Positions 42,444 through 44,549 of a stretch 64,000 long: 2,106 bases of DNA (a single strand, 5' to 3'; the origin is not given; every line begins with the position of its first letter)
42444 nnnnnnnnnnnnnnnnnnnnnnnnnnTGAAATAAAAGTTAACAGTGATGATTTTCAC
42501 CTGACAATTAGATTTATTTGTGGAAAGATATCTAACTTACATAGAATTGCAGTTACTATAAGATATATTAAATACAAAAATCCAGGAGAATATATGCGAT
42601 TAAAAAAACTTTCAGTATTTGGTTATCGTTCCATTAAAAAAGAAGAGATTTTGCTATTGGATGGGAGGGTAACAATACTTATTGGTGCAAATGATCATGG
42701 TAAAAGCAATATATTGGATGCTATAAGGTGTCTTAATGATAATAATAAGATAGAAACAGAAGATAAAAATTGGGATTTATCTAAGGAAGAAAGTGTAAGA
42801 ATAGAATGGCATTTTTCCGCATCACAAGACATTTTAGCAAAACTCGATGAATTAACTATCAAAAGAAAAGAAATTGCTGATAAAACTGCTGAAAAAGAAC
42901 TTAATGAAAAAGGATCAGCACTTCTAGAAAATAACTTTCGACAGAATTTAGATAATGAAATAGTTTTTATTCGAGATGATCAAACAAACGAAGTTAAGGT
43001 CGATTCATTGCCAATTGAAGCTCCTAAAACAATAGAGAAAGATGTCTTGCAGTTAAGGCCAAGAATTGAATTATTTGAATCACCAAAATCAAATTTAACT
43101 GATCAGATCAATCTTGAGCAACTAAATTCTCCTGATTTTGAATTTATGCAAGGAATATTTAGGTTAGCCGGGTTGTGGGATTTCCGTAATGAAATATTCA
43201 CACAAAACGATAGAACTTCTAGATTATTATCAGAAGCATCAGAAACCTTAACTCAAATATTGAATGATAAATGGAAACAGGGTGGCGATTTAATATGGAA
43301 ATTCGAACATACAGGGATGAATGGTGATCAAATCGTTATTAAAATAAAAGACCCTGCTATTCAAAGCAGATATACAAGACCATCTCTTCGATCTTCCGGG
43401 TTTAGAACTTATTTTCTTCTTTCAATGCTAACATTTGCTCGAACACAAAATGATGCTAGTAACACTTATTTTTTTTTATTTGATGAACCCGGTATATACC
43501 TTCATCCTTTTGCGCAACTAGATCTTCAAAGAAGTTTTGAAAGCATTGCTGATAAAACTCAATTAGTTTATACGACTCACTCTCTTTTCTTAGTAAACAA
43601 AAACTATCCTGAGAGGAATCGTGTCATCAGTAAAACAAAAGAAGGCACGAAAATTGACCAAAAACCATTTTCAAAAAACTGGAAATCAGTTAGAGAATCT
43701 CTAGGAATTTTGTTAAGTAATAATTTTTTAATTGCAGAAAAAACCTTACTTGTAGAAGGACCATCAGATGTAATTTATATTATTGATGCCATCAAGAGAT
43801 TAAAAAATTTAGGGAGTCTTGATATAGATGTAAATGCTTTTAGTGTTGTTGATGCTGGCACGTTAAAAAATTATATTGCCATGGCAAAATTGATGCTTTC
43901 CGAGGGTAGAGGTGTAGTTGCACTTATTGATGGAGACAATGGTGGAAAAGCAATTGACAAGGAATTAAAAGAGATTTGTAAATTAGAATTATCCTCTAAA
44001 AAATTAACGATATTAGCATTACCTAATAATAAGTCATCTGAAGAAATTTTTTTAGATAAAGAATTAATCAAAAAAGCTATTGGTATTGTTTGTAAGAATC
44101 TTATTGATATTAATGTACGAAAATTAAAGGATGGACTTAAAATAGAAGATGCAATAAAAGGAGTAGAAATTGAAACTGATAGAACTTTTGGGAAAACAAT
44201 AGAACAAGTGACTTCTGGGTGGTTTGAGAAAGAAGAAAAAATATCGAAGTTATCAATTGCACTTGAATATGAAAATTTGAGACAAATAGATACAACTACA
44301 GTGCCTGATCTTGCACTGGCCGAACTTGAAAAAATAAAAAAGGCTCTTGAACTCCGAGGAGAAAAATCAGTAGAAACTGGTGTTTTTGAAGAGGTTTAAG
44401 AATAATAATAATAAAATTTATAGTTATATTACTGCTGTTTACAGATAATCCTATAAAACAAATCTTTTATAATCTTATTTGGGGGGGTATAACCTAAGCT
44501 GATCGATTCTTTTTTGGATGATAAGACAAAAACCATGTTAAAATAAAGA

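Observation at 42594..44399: Partner-less OLD-family ATPase-TOPRIM nuclease next to the NTase/DUF262 pair: class 1 OLD, a decapitated Gabija, or the third gene of a larger system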

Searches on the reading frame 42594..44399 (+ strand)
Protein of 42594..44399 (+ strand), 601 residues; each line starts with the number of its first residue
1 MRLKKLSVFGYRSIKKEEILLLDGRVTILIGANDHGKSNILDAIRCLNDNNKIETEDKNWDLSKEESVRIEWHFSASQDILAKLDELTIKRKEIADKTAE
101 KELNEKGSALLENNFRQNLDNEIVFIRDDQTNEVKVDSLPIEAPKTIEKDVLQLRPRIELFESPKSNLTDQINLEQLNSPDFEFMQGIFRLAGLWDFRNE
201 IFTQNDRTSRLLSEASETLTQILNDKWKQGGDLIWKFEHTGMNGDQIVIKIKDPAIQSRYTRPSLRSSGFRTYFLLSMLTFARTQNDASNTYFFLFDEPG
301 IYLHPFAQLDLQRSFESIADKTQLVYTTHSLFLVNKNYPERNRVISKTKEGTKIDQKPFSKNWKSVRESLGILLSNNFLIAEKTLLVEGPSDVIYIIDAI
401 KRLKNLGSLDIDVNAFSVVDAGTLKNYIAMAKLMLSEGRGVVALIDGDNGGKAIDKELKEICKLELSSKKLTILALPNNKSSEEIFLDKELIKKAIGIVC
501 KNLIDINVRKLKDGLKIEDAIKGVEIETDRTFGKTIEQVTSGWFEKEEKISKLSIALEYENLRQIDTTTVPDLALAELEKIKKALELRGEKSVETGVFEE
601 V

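Call 3: search_protein_families(library=pfam, proteins=[window:42594-44399:+], max_evalue=0.01)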
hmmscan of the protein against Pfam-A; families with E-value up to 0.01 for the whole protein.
window:42594-44399:+ (601 aa): 8 families
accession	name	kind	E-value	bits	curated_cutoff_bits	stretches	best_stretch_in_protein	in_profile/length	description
PF13175.12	AAA_15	-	1.4e-24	87.9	32.1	1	1-334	1-374/374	AAA ATPase domain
PF13304.12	AAA_21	-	5.3e-14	53.4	27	1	26-335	1-304/304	AAA domain, putative AbiEii toxin, Type IV TA system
PF02463.25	SMC_N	-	4.3e-10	39.8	40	1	3-337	2-205/220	RecF/RecN/SMC N terminal domain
PF20469.4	OLD-like_TOPRIM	-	2.9e-05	25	23.2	1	381-448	3-67/67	Overcoming lysogenization defect protein-like, TOPRIM domain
PF11398.14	DUF2813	-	0.00018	21.4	21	1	1-51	1-49/372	Protein of unknown function (DUF2813)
PF01751.28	Toprim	-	0.00064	20.3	23.1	1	385-467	3-85/96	Toprim domain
PF13555.12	AAA_29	-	0.00069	19.8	27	1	3-47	1-45/61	P-loop containing region of AAA domain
PF00005.33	ABC_tran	-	0.002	19.2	25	0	23-103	10-89/137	ABC transporter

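Call 4: search_protein_families(library=padloc, proteins=[window:42594-44399:+], max_evalue=0.01)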
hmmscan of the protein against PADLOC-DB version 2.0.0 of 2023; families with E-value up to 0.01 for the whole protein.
window:42594-44399:+ (601 aa): 92 families (the best 25 are shown)
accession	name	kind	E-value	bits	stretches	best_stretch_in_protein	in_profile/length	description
PDLC02358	Old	-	9.1e-29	98.7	2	282-454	276-454/578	Old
PDLC02979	AriA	-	1.1e-28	99.2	1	1-334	1-373/373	-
PDLC04168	GajA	-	1.2e-17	61.9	2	1-106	1-110/570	-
PDLC00066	GajA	-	3e-17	60.4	2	284-430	272-418/567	AAA ATPase domain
PDLC04175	HEC-01A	-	5.1e-17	60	2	2-49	5-50/363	-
PDLC00086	GajA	-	1.6e-15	55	2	268-454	284-470/600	AAA ATPase domain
PDLC00091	GajA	-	1.9e-15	54.8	2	1-80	1-85/627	AAA ATPase domain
PDLC02980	AriA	-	5.4e-15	54.1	1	26-335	1-304/304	-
PDLC00072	GajA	-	8.9e-15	52.1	2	1-55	1-54/709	AAA ATPase domain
PDLC00096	GajA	-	4.4e-14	50.1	2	1-52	1-53/630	AAA ATPase domain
PDLC00075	GajA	-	7e-14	49.2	1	1-451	1-424/536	AAA ATPase domain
PDLC02981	AriAB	-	1e-13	48.8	2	1-123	1-121/694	-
PDLC02335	AbiLi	-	1.4e-13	48.6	1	3-346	50-250/326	AbiLi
PDLC04135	mad3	-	1.5e-13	49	1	2-334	1-327/374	mads_3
PDLC00081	GajA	-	1.8e-13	48.1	2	275-395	266-386/574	AAA ATPase domain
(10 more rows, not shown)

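Call 5: search_protein_families(library=ncbifam, proteins=[window:42594-44399:+], max_evalue=0.01)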
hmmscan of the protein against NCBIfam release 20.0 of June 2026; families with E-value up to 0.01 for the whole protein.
window:42594-44399:+ (601 aa): 7 families
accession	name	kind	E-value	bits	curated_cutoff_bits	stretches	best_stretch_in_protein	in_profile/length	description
TIGR00611.2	recf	equivalog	3.8e-07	29.6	172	1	3-93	1-91/339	DNA replication/repair protein RecF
NF041760.1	PtuA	equivalog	2.6e-06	26.7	500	1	2-45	51-93/524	retron Ec78 anti-phage system effector ATPase PtuA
NF047739.1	antiphage_MADS3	equivalog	2.8e-06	26.8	420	1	4-57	3-54/427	methylation-associated defense system AAA family ATPase MAD3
TIGR02168.1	SMC_prok_B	equivalog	0.00016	19.5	567.35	1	2-45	1-44/1181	chromosome segregation protein SMC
NF008409.0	PRK11231.1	equivalog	0.0023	17.4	375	0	15-59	19-65/255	Fe(3+) dicitrate ABC transporter ATP-binding protein FecE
NF010680.0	PRK14079.1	equivalog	0.0029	16.7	386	1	1-45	1-44/349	recombination protein F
TIGR00972.1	3a0107s01c2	equivalog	0.0074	15.7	343.2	0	12-52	15-55/248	phosphate ABC transporter ATP-binding protein PstB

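Call 11: find_homologous_proteins(query=window:42594-44399:+, max_evalue=0.00001)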
Query window:42594-44399:+ (601 aa): 732 proteins with E <= 0.00001 among 8000 candidates; the best 120 are listed.
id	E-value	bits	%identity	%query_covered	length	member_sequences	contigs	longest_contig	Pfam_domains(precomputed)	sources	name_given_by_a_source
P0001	0.0e+0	1307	100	100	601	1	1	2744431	PF20469.5,PF13175.13,PF02463.26,PF13304.13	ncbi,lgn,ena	-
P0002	1.2e-260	884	68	100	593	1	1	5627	PF20469.5,PF11398.15,PF13175.13,PF02463.26,PF13304.13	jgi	jgi:predicted ATP-dependent endonuclease of OLD family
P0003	8.7e-254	861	66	100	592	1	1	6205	PF20469.5,PF11398.15,PF13175.13,PF02463.26,PF13304.13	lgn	-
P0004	6.7e-253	858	67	100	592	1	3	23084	PF20469.5,PF11398.15,PF13175.13,PF02463.26,PF13304.13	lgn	-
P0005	7.3e-251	852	65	100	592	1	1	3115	PF20469.5,PF11398.15,PF13175.13,PF02463.26,PF13304.13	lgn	-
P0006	5.7e-247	839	66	100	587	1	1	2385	PF20469.5,PF13175.13,PF02463.26,PF13304.13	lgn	-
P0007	8.8e-247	838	65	100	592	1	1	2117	PF20469.5,PF13175.13,PF02463.26,PF13304.13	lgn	-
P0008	3.3e-241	820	63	100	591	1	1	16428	PF20469.5,PF11398.15,PF13175.13,PF13476.13,PF02463.26,PF13304.13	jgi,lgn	jgi:predicted ATP-dependent endonuclease of OLD family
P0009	4.7e-229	780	60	100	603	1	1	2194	PF13175.13,PF02463.26,PF13304.13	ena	-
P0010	8.8e-229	779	56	100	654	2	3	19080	PF13175.13,PF02463.26,PF13304.13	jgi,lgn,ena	-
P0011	9.2e-228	775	62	83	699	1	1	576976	PF20469.5,PF13175.13,PF02463.26,PF13304.13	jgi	jgi:predicted ATP-dependent endonuclease of OLD family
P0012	1.2e-227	775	60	100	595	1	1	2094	PF20469.5,PF13175.13,PF02463.26,PF13304.13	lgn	-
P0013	1.2e-227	775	60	100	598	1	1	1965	PF20469.5,PF13175.13,PF02463.26,PF13304.13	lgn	-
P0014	2.5e-227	774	59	100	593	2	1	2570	PF20469.5,PF13175.13,PF01751.29,PF02463.26,PF13304.13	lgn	-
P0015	7.4e-226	769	57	100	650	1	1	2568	PF20469.5,PF13175.13,PF02463.26,PF13304.13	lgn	-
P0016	1.0e-225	769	58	100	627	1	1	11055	PF20469.5,PF13175.13,PF02463.26,PF13304.13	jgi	-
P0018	1.4e-224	765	60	100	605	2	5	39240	PF20469.5,PF13175.13,PF02463.26,PF13304.13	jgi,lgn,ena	-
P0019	1.5e-224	765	59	100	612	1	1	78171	PF20469.5,PF13175.13,PF02463.26,PF13304.13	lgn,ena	-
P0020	5.5e-224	763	61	100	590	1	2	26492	PF20469.5,PF13175.13,PF13476.13,PF02463.26,PF13304.13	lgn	-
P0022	5.4e-223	760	63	82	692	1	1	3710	PF20469.5,PF13175.13,PF02463.26,PF13304.13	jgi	jgi:hypothetical protein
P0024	2.1e-222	758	61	84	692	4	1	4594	PF20469.5,PF13175.13,PF02463.26,PF13304.13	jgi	jgi:predicted ATP-dependent endonuclease of OLD family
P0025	2.6e-222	757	63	82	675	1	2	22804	PF20469.5,PF13175.13,PF02463.26,PF13304.13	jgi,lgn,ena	jgi:predicted ATP-dependent endonuclease of OLD family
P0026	7.5e-222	756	56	100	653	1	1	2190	PF20469.5,PF13175.13,PF13476.13,PF02463.26,PF13304.13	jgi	jgi:predicted ATP-dependent endonuclease of OLD family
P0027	1.8e-221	755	58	100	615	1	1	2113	PF20469.5,PF13175.13,PF02463.26,PF13304.13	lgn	-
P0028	3.3e-221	754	56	100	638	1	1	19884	PF20469.5,PF13175.13,PF02463.26,PF13304.13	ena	-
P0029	3.4e-221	754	58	100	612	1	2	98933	PF20469.5,PF11398.15,PF13175.13,PF13476.13,PF02463.26,PF13304.13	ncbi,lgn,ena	-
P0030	6.0e-221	753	59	100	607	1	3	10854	PF20469.5,PF13175.13,PF13476.13,PF02463.26,PF13304.13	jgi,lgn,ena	jgi:predicted ATP-dependent endonuclease of OLD family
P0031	1.4e-220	752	62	82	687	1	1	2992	PF20469.5,PF13175.13,PF13476.13,PF02463.26,PF13304.13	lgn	-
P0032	7.4e-220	749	59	100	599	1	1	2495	PF20469.5,PF11398.15,PF13175.13,PF02463.26,PF13304.13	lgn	-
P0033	8.2e-220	749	62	82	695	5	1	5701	PF20469.5,PF13175.13,PF02463.26,PF13304.13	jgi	-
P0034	8.7e-220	749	59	100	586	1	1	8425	PF20469.5,PF13175.13,PF02463.26,PF13304.13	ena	-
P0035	1.9e-219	748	57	100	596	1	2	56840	PF20469.5,PF13175.13,PF02463.26,PF13304.13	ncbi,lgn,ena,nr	ncbi:MAG: hypothetical protein A2252_02415 [Elusimicrobia bacterium RIFOXYA2_FULL_39_19]|nr:MAG: hyp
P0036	4.8e-219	747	62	82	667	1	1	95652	PF20469.5,PF13175.13,PF13476.13,PF02463.26,PF13304.13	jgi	jgi:predicted ATP-dependent endonuclease of OLD family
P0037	5.0e-218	743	60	82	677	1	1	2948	PF20469.5,PF11398.15,PF13175.13,PF02463.26,PF13304.13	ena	-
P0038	5.9e-218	743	58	100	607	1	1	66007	PF20469.5,PF13175.13,PF02463.26,PF13304.13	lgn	-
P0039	1.1e-217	742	58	100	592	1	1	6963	PF20469.5,PF11398.15,PF13175.13,PF02463.26,PF13304.13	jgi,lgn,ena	-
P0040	2.6e-217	741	58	100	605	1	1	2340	PF20469.5,PF13175.13,PF13476.13,PF02463.26,PF13304.13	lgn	-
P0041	2.9e-217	741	56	100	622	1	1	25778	PF20469.5,PF13175.13,PF02463.26,PF13304.13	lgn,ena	-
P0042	6.4e-217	740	57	100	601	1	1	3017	PF20469.5,PF13175.13,PF02463.26,PF13304.13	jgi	jgi:predicted ATP-dependent endonuclease of OLD family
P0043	9.5e-217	739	56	100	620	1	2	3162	PF20469.5,PF13175.13,PF02463.26,PF13304.13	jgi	jgi:predicted ATP-dependent endonuclease of OLD family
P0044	4.6e-216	737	59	100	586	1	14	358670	PF20469.5,PF11398.15,PF13175.13,PF13476.13,PF01751.29,PF02463.26,PF13304.13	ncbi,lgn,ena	-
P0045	6.1e-216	736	61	82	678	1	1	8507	PF20469.5,PF13175.13,PF02463.26,PF13304.13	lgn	-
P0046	1.1e-215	735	59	100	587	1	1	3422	PF20469.5,PF13175.13,PF13476.13,PF02463.26,PF13304.13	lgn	-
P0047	2.5e-215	734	59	100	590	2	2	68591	PF20469.5,PF13175.13,PF02463.26,PF13304.13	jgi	jgi:predicted ATP-dependent endonuclease of OLD family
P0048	1.0e-214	732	57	100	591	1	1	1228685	PF20469.5,PF13175.13,PF02463.26,PF13304.13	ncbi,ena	-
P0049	2.5e-214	731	60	82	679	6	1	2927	PF20469.5,PF13175.13,PF13476.13,PF02463.26,PF13304.13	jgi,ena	-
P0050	6.5e-213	726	57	99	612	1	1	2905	PF20469.5,PF13175.13,PF01751.29,PF02463.26,PF13304.13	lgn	-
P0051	1.0e-212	726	58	100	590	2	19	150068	PF20469.5,PF13175.13,PF02463.26,PF13304.13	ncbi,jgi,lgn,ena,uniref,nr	ncbi:MAG: hypothetical protein US62_C0003G0011 [Candidatus Woesebacteria bacterium GW2011_GWA1_37_8]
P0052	2.1e-212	725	58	100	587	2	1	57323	PF20469.5,PF13175.13,PF02463.26,PF13304.13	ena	-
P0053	2.4e-212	725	58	100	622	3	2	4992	PF20469.5,PF13175.13,PF13476.13,PF02463.26,PF13304.13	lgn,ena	-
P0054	4.4e-212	724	55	100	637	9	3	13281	PF20469.5,PF13175.13,PF02463.26,PF13304.13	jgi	jgi:predicted ATP-dependent endonuclease of OLD family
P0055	5.5e-212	723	55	100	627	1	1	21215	PF20469.5,PF13175.13,PF13476.13,PF02463.26,PF13304.13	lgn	-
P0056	5.9e-211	720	52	100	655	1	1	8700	PF20469.5,PF13175.13,PF02463.26,PF13304.13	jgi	jgi:predicted ATP-dependent endonuclease of OLD family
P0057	1.7e-210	718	57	100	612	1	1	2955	PF20469.5,PF13175.13,PF02463.26,PF13304.13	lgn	-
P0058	3.9e-210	717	55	100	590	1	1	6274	PF20469.5,PF13175.13,PF02463.26,PF13304.13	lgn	-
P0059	6.4e-210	717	56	100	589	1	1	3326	PF20469.5,PF13175.13,PF02463.26,PF13304.13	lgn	-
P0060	7.5e-210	716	55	100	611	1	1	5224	PF20469.5,PF13175.13,PF13476.13,PF02463.26,PF13304.13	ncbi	-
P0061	1.5e-209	715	58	100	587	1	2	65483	PF20469.5,PF13175.13,PF02463.26,PF13304.13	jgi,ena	-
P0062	1.2e-208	712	55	100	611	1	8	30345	PF20469.5,PF13175.13,PF13476.13,PF02463.26,PF13304.13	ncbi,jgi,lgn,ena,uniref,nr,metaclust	ncbi:hypothetical protein A2397_04610 [Candidatus Amesbacteria bacterium RIFOXYB1_FULL_44_23]|uniref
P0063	1.4e-207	709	55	100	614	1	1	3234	PF20469.5,PF13175.13,PF13476.13,PF02463.26,PF13304.13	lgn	-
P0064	2.1e-207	708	56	100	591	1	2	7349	PF20469.5,PF11398.15,PF13175.13,PF01751.29,PF02463.26,PF13304.13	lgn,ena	-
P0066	2.4e-207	708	55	100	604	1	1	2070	PF20469.5,PF13175.13,PF02463.26,PF13304.13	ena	-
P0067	2.8e-207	708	56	100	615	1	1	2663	PF20469.5,PF13175.13,PF13476.13,PF02463.26,PF13304.13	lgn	-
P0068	1.8e-206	705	55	100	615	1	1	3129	PF20469.5,PF13175.13,PF02463.26,PF13304.13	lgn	-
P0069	7.1e-206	703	55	100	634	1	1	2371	PF20469.5,PF13175.13,PF02463.26,PF13304.13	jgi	jgi:predicted ATP-dependent endonuclease of OLD family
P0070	1.2e-205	702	61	82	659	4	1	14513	PF20469.5,PF13175.13,PF13304.13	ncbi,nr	ncbi:MAG: AAA family ATPase [Acidobacterium ailaaui]|nr:AAA family ATPase [Pseudacidobacterium ailaa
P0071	4.7e-205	700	54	100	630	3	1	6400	PF20469.5,PF11398.15,PF13175.13,PF02463.26,PF13304.13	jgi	-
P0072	1.9e-204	698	54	100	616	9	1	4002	PF20469.5,PF13175.13,PF02463.26,PF13304.13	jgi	jgi:predicted ATP-dependent endonuclease of OLD family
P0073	4.3e-204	697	54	100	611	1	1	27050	PF20469.5,PF13175.13,PF02463.26,PF13304.13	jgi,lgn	jgi:predicted ATP-dependent endonuclease of OLD family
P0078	3.8e-203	694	56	100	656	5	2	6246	PF20469.5,PF13175.13,PF02463.26,PF13304.13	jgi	jgi:predicted ATP-dependent endonuclease of OLD family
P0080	1.3e-202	692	54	100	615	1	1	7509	PF20469.5,PF13175.13,PF13476.13,PF02463.26,PF13304.13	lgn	-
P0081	3.5e-202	691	54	100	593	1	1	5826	PF20469.5,PF11398.15,PF13175.13,PF13476.13,PF02463.26,PF13304.13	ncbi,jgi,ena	jgi:predicted ATP-dependent endonuclease of OLD family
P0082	3.5e-202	691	54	100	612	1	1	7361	PF20469.5,PF13175.13,PF02463.26,PF13304.13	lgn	-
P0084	8.7e-201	686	55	100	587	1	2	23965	PF20469.5,PF13175.13,PF02463.26,PF13304.13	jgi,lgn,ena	jgi:predicted ATP-dependent endonuclease of OLD family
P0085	1.3e-200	686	53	100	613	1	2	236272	PF20469.5,PF13175.13,PF02463.26,PF13304.13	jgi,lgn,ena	-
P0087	2.8e-200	685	53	100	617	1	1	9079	PF20469.5,PF11398.15,PF13175.13,PF13476.13,PF02463.26,PF13304.13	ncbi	-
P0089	4.2e-200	684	55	100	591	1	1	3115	PF20469.5,PF13175.13,PF02463.26,PF13304.13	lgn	-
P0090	4.4e-200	684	53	100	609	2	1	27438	PF20469.5,PF13175.13,PF02463.26,PF13304.13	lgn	-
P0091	1.0e-199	683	55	100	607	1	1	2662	PF20469.5,PF13175.13,PF02463.26,PF13304.13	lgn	-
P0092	1.2e-199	683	54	100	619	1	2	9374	PF20469.5,PF13175.13,PF02463.26,PF13304.13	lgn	-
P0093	1.3e-198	679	53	100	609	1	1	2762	PF20469.5,PF11398.15,PF13175.13,PF02463.26,PF13304.13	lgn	-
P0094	3.2e-198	678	58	86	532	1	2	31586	PF20469.5,PF11398.15,PF13175.13,PF13476.13,PF02463.26,PF13304.13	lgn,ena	-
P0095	4.3e-198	677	53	100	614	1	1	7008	PF20469.5,PF13175.13,PF02463.26,PF13304.13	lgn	-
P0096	8.9e-198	676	63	72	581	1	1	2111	PF20469.5,PF13175.13,PF13304.13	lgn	-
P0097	1.1e-197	676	54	100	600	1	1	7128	PF20469.5,PF13175.13,PF02463.26,PF13304.13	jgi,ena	-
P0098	4.3e-197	674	53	100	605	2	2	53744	PF20469.5,PF11398.15,PF13175.13,PF02463.26,PF13304.13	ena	-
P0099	6.9e-197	673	54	100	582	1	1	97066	PF20469.5,PF13175.13,PF02463.26,PF13304.13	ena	-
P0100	2.2e-196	672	55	100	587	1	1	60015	PF20469.5,PF13175.13,PF13304.13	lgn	-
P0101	2.6e-196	672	52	100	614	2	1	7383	PF20469.5,PF13175.13,PF02463.26,PF13304.13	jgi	jgi:predicted ATP-dependent endonuclease of OLD family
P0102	5.6e-196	670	54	100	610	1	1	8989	PF20469.5,PF13175.13,PF02463.26,PF13304.13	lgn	-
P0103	3.6e-195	668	53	100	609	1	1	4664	PF20469.5,PF13175.13,PF02463.26,PF13304.13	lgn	-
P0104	5.9e-195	667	53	100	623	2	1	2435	PF20469.5,PF13175.13,PF02463.26,PF13304.13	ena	-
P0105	1.2e-192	659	62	82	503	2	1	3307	PF20469.5,PF13175.13,PF13304.13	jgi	-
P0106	1.6e-191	656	52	100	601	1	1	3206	PF20469.5,PF13175.13,PF02463.26,PF13304.13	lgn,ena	-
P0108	2.0e-191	655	52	100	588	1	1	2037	PF20469.5,PF13175.13,PF02463.26,PF13304.13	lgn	-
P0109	5.3e-191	654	51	100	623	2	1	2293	PF20469.5,PF13175.13,PF02463.26,PF13304.13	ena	-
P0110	1.0e-190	653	51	100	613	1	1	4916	PF20469.5,PF13175.13,PF02463.26,PF13304.13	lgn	-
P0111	2.7e-190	652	52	100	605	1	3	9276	PF20469.5,PF13175.13,PF02463.26,PF13304.13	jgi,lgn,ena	-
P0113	8.8e-190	650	62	80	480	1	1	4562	PF20469.5,PF13175.13,PF13304.13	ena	-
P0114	2.9e-189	648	53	100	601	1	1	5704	PF20469.5,PF13175.13,PF01751.29,PF02463.26,PF13304.13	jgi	-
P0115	4.9e-189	648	51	100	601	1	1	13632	PF20469.5,PF13175.13,PF02463.26,PF13304.13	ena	-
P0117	5.6e-188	644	55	92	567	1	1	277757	PF20469.5,PF13175.13,PF13304.13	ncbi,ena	-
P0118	5.8e-188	644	52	100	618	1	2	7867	PF20469.5,PF13175.13,PF02463.26,PF13304.13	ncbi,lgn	-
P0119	1.2e-187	643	50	100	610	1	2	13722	PF20469.5,PF13175.13,PF02463.26,PF13304.13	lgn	-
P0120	1.9e-187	642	52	99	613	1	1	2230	PF20469.5,PF13175.13,PF13304.13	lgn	-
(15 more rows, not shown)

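Call 12: find_encoding_contigs(protein=P0001, flank=3000, max_places=2)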
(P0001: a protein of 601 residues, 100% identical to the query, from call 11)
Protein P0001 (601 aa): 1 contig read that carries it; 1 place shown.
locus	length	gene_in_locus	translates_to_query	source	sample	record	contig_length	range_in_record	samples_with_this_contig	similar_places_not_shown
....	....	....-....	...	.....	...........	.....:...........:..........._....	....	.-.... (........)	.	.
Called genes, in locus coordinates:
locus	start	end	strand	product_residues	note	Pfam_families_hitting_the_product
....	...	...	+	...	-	-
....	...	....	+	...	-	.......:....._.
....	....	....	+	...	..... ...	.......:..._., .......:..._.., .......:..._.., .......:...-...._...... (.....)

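Call 14: find_related_loci(query=A1, collection=genome_contigs, flank=8000)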
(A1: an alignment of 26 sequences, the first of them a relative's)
Query A1 (601 aa) in genome_contigs; peptide patterns used: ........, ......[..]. (x = any residue, [..] = any of these).
137 stretches matched a pattern; 25 encode a relative of the query (tblastn E <= 1e-3); 21 distinct loci.
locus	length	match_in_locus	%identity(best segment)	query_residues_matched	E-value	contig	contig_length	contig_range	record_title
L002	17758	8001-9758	59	1-601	0e+0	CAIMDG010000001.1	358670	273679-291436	uncultured bacterium isolate KTt_bin-0975 genome assembly, contig: bin-0975:1/3, whole genome shotgun sequence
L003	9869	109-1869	58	1-600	0e+0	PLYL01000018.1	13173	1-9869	MAG: Candidatus Yanofskybacteria bacterium isolate palsa_1334 73.20120700_P3D.271_contig_27100, whole genome shotgun seq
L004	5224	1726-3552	55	1-600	0e+0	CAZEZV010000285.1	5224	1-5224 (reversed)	MAG TPA_asm: uncultured Phycisphaeraceae bacterium isolate SRP173033_co1_94 genome assembly, contig: NODE_44466_length_5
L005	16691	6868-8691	55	1-601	0e+0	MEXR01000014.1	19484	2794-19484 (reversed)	MAG: Candidatus Amesbacteria bacterium RIFOXYB1_FULL_44_23 rifoxyb1_full_scaffold_1762, whole genome shotgun sequence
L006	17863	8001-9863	55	1-601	0e+0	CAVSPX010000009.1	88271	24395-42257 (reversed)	MAG: uncultured Alphaproteobacteria bacterium isolate MFD03044.bin.1.7 genome assembly, contig: contig_34834, whole geno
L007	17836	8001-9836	54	1-601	0e+0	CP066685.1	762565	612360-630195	MAG: Candidatus Levyibacteriota bacterium isolate NC_groundwater_389_Ag_B-0.1um_36_40 chromosome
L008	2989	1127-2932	56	1-601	0e+0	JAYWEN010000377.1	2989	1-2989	MAG: Elusimicrobiota bacterium isolate GL98_DN_concoct_111 GL98_DN_concoct_111_376, whole genome shotgun sequence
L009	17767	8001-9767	58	1-601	0e+0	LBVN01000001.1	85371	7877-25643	MAG: Candidatus Woesebacteria bacterium GW2011_GWB1_38_8b UT10_C0001, whole genome shotgun sequence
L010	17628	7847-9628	57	1-601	0e+0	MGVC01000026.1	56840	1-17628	MAG: Elusimicrobia bacterium RIFOXYA2_FULL_39_19 rifoxya2_full_scaffold_188, whole genome shotgun sequence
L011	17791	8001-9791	56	15-601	0e+0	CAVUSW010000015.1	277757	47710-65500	MAG: uncultured Acidobacteriaceae bacterium isolate MFD00964.bin.2.181 genome assembly, contig: contig_80929, whole geno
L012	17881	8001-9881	48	1-601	0e+0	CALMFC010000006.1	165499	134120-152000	MAG TPA_asm: uncultured bacterium isolate SRR1763383_bin.5_CONCOCT_v1.1_MAG genome assembly, contig: ERZ747224.25, whole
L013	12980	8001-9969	59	1-601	8e-166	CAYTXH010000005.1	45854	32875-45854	MAG TPA_asm: uncultured Gammaproteobacteria bacterium isolate SRP278252_co2_10 genome assembly, contig: NODE_1353_length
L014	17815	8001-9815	44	1-601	1e-162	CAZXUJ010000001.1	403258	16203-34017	MAG TPA_asm: uncultured Candidatus Saccharibacteria bacterium isolate SRP192515_co1_190 genome assembly, contig: NODE_6_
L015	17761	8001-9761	38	1-578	7e-134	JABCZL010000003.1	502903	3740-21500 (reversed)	MAG: Acidobacteria bacterium isolate Inc-BW-C-12-M_MAG51 Ga0210394_10000008, whole genome shotgun sequence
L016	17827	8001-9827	58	1-601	0e+0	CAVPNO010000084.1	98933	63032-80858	MAG: uncultured Acidobacteriota bacterium isolate MFD10071.bin.2.55 genome assembly, contig: contig_43776, whole genome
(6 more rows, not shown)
